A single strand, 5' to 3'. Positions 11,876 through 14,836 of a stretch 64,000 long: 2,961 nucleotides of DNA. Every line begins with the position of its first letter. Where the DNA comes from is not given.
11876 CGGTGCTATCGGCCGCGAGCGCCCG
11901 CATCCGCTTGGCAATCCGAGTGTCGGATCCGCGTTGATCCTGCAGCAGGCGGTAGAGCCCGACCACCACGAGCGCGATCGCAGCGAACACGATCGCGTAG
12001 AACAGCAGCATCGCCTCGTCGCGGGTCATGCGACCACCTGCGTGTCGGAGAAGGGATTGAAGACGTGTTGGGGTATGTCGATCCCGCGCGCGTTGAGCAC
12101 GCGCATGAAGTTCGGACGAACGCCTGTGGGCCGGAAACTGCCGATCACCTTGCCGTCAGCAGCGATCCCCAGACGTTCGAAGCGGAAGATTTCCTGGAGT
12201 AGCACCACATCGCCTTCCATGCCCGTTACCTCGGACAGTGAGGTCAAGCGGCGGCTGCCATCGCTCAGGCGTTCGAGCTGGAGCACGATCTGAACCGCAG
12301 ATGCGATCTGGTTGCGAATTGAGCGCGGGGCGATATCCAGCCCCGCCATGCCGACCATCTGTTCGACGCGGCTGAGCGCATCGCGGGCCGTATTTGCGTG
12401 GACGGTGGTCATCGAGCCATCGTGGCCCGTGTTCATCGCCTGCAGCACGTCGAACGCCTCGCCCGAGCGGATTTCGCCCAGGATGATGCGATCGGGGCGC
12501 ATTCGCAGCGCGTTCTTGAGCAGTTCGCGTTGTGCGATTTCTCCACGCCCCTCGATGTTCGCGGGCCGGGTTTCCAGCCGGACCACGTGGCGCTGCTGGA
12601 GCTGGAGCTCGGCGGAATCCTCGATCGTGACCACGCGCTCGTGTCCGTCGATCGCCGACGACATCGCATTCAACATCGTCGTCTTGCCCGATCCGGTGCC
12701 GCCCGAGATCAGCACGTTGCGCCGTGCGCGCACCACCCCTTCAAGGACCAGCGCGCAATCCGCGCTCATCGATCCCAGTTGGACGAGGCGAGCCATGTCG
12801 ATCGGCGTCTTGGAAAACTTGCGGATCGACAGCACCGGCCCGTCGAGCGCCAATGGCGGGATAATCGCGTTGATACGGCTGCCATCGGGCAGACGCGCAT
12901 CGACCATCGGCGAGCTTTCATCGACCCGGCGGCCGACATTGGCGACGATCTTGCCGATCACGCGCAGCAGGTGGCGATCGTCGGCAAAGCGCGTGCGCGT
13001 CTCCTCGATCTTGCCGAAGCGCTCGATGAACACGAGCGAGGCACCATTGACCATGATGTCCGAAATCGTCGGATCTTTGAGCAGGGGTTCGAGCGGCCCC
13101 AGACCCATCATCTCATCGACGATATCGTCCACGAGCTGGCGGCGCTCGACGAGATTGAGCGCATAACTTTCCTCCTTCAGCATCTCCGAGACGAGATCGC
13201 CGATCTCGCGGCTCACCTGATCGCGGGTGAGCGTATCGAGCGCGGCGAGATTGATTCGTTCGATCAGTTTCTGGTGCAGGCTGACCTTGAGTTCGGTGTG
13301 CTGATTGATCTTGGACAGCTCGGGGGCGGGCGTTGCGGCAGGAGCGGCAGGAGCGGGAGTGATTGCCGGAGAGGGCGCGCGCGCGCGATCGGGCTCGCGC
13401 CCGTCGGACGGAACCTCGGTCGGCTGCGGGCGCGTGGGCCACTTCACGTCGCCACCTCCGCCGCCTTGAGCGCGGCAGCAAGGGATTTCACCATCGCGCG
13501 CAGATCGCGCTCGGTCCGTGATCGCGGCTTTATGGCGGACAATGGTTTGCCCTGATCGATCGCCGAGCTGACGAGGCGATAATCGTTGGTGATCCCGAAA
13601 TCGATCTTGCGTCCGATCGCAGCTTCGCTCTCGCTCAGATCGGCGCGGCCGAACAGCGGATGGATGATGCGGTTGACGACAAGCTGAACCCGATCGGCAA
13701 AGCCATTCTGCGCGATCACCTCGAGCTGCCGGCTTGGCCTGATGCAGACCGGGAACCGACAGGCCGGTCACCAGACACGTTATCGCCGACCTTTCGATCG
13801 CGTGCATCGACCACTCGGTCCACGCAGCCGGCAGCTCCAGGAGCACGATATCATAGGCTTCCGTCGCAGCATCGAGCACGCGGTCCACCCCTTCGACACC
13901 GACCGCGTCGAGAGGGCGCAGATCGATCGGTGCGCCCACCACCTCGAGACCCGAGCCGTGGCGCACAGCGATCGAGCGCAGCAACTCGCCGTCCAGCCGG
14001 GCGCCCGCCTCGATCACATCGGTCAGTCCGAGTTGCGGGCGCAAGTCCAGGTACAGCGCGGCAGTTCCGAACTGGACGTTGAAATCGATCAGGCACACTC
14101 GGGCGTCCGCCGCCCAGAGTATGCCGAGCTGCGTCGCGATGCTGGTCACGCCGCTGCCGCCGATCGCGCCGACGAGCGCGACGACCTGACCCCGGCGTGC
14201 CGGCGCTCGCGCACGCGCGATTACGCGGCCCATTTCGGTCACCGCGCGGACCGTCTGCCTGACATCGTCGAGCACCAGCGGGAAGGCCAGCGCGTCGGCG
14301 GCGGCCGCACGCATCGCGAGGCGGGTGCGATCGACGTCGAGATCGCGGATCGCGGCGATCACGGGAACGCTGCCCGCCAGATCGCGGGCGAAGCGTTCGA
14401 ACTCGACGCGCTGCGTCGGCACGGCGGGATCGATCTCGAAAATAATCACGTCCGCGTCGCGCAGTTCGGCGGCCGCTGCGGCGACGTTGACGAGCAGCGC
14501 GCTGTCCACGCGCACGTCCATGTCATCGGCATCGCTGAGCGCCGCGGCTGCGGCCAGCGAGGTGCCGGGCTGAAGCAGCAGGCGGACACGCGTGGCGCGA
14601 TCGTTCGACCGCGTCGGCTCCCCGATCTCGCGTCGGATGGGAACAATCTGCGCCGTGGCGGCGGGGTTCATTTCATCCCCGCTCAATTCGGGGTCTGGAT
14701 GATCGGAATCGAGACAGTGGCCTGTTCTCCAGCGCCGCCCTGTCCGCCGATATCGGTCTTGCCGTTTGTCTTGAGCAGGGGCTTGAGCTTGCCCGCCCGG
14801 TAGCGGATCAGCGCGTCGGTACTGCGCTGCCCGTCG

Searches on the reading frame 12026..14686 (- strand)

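Call 82: search_protein_families(library=pfam, proteins=[window:12026-14686:-], max_evalue=0.00001)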
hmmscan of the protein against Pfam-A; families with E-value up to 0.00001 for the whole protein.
window:12026-14686:- (886 aa): 1 family
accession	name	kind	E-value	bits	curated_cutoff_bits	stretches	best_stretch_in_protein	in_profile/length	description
PF00437.27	T2SSE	-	3.4e-68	230.4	24.9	1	528-807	4-281/370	Type II/IV secretion system protein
